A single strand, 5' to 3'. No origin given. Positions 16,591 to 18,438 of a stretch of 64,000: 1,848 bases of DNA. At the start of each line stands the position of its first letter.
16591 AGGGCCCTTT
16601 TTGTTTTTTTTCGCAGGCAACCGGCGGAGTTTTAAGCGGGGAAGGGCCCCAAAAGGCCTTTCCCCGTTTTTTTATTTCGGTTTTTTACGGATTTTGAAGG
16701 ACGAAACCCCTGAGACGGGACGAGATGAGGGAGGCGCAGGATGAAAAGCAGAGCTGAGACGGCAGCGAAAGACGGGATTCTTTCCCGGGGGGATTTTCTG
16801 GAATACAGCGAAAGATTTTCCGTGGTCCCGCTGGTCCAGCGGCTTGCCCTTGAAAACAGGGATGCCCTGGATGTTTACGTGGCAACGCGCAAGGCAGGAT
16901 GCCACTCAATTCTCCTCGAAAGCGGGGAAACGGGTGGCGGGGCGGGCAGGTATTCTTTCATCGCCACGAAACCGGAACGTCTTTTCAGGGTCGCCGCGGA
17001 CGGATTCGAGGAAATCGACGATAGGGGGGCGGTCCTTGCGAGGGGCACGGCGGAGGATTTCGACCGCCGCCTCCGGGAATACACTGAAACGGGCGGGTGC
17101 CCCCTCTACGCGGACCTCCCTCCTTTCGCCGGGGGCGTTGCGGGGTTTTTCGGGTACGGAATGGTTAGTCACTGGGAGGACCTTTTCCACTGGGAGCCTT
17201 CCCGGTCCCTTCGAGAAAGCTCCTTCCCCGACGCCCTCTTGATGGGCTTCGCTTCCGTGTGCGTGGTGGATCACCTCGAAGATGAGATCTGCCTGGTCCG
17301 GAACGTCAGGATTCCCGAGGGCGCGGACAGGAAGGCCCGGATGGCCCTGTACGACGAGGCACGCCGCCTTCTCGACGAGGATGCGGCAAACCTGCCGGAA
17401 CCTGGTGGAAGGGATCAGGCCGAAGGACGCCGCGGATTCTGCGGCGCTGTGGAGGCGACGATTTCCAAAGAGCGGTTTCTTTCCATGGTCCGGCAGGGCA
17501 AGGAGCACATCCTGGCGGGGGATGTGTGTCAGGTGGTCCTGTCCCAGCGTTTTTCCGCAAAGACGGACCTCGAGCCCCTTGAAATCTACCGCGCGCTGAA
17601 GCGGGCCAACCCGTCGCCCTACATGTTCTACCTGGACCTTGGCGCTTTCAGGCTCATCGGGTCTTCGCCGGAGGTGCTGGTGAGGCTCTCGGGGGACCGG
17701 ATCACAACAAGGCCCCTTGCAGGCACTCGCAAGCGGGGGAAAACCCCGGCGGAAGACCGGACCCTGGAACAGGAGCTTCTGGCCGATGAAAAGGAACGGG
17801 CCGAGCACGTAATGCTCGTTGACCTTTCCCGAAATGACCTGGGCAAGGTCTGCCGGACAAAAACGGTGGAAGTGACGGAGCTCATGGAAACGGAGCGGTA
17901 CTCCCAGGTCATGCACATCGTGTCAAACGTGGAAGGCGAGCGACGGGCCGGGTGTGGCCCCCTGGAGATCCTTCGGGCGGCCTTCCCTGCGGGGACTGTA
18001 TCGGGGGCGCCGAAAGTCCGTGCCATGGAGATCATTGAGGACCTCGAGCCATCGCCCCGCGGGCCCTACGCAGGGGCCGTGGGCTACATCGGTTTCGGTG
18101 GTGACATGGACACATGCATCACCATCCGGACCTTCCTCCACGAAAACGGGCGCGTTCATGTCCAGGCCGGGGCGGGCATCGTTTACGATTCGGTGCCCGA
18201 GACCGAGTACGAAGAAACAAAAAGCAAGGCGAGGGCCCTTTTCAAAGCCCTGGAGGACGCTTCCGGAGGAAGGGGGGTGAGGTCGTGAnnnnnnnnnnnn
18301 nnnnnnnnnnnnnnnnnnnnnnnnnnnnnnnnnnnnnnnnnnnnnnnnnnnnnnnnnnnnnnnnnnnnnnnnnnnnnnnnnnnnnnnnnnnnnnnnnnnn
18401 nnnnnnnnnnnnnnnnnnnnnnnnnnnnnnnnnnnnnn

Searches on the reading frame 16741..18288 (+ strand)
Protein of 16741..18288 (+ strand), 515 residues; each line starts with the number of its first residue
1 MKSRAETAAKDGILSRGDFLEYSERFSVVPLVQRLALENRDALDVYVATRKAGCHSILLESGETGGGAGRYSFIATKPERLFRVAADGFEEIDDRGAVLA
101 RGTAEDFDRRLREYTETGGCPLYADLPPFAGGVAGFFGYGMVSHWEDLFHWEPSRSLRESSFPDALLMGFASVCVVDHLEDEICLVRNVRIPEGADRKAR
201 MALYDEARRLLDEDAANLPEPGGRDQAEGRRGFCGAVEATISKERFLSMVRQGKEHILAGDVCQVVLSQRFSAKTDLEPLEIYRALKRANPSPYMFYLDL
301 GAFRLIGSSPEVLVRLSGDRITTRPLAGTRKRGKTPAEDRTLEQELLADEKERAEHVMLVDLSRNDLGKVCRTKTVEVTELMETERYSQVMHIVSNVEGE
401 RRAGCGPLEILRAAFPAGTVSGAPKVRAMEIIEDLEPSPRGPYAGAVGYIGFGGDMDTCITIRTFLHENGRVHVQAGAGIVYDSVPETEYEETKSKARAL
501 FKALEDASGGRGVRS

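Call 78: search_protein_families(library=pfam, proteins=[window:16741-18288:+], max_evalue=0.00001)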
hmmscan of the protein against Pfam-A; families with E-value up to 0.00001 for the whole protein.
window:16741-18288:+ (515 aa): 2 families
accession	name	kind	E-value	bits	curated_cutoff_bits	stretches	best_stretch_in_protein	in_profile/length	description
PF00425.24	Chorismate_bind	-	6e-98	327.9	27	1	243-496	2-257/257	chorismate binding enzyme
PF04715.19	Anth_synt_I_N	-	3.4e-21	76.4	23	1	42-183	5-138/140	Anthranilate synthase component I, N terminal region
